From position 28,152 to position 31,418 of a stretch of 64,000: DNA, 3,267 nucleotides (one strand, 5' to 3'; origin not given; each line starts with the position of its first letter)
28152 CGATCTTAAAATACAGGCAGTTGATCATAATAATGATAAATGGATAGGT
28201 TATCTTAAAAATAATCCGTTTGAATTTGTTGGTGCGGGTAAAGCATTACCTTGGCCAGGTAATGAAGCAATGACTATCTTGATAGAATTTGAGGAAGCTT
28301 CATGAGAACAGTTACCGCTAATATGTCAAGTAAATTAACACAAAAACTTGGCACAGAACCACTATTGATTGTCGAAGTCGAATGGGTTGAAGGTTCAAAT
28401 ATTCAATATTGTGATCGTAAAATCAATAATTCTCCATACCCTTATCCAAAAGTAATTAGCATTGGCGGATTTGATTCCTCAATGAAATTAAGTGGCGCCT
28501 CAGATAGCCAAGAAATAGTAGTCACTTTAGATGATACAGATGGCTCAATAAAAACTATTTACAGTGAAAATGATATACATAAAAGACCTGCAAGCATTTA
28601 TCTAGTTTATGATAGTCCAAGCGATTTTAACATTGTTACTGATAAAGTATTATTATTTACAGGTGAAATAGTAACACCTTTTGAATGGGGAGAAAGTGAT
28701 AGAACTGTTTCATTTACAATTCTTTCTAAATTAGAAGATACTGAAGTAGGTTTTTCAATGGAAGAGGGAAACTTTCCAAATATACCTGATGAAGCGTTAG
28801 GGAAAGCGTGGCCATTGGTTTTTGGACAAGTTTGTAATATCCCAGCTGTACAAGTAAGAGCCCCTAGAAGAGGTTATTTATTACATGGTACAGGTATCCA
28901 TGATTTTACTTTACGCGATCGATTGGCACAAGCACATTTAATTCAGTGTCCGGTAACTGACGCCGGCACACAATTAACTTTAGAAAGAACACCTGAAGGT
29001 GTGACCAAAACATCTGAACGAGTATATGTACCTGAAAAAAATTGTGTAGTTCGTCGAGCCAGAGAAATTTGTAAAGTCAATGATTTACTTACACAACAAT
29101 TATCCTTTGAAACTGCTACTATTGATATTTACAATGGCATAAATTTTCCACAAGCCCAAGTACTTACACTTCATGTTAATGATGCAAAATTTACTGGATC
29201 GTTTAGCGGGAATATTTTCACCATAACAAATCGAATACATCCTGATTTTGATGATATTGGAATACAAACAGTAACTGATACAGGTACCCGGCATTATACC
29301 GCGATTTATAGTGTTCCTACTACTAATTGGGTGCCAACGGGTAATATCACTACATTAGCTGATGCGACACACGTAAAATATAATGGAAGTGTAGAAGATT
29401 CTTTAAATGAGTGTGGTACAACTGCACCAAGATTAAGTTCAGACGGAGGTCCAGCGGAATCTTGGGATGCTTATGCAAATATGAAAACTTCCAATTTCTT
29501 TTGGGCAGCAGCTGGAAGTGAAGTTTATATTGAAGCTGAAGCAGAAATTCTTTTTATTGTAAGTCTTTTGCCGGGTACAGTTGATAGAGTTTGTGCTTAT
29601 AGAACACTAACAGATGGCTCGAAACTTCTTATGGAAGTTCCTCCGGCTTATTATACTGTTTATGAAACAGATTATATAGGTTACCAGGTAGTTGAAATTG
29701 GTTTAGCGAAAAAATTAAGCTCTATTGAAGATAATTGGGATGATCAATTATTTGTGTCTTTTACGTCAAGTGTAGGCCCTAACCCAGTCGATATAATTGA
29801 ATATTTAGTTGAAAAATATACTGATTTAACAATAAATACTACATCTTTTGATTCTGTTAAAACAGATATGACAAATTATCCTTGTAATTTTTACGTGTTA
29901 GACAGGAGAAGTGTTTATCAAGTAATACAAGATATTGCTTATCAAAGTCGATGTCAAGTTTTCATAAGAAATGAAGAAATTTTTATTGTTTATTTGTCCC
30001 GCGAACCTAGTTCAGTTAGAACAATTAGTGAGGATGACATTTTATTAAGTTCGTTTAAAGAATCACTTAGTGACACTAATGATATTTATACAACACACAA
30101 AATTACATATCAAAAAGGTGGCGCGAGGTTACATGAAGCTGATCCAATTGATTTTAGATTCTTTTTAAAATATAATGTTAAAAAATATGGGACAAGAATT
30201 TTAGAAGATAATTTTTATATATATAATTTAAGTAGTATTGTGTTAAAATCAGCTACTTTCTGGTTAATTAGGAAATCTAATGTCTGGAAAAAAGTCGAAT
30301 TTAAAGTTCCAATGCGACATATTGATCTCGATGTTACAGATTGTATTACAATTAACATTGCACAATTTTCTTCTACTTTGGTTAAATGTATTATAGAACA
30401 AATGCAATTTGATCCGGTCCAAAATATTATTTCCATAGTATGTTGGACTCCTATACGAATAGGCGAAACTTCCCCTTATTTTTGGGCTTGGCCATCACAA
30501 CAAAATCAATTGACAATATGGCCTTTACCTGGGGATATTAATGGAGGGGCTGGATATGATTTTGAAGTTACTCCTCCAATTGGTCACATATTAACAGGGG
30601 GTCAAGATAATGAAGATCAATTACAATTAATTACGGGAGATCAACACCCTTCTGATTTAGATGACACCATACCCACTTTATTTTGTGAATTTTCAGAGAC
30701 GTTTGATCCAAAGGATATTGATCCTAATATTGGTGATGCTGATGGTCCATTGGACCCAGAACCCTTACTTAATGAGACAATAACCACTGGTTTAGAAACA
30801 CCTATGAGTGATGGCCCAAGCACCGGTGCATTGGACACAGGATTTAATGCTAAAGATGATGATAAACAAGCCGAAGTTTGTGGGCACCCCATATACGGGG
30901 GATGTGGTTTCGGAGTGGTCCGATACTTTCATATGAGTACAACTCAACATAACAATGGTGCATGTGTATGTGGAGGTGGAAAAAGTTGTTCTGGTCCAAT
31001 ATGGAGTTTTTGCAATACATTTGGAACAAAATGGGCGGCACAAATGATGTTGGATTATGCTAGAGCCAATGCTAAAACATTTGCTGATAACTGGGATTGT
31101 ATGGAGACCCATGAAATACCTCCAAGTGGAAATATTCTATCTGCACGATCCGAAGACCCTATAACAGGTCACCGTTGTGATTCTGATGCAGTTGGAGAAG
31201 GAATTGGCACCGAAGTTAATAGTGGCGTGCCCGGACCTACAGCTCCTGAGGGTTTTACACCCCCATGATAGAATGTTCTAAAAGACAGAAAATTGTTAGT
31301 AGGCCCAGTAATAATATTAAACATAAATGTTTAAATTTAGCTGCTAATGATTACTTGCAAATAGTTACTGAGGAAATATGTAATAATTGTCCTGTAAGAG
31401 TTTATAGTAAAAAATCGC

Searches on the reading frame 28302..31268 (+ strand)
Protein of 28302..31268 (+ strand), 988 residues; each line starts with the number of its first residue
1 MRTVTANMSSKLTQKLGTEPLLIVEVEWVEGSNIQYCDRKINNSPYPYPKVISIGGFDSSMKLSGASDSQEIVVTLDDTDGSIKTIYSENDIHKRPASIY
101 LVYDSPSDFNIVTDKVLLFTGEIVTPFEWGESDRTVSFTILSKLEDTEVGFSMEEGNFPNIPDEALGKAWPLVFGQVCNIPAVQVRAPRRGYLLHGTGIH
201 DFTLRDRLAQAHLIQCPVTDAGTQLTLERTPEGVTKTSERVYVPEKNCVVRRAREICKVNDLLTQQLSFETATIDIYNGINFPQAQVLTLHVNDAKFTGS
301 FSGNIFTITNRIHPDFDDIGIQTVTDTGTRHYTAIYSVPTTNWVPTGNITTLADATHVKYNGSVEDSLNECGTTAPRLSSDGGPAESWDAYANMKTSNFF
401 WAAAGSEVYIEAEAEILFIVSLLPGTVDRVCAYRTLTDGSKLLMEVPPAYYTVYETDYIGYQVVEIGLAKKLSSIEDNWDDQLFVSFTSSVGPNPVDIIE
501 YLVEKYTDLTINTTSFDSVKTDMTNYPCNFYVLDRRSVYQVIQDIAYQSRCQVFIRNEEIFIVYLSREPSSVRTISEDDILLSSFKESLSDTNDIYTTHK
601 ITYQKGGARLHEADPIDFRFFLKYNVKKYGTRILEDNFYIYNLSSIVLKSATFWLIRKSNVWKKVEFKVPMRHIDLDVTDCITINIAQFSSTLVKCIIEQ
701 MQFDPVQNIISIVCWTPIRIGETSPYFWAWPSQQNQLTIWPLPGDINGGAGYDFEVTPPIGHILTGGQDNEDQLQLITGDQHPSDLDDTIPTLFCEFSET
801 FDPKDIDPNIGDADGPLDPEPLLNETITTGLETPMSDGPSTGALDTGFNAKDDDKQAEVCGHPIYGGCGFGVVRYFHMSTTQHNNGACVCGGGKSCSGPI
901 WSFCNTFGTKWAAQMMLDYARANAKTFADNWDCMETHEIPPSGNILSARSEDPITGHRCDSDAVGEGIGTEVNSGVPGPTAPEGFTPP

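Call 20: search_protein_families(library=pfam, proteins=[window:28302-31268:+], max_evalue=0.01)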
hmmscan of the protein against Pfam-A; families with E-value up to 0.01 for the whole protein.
window:28302-31268:+ (988 aa): 1 family
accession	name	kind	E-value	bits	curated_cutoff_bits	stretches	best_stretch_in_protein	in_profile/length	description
PF13550.12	Phage-tail_3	-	4.6e-05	23.8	23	0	535-605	3-75/164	Putative phage tail protein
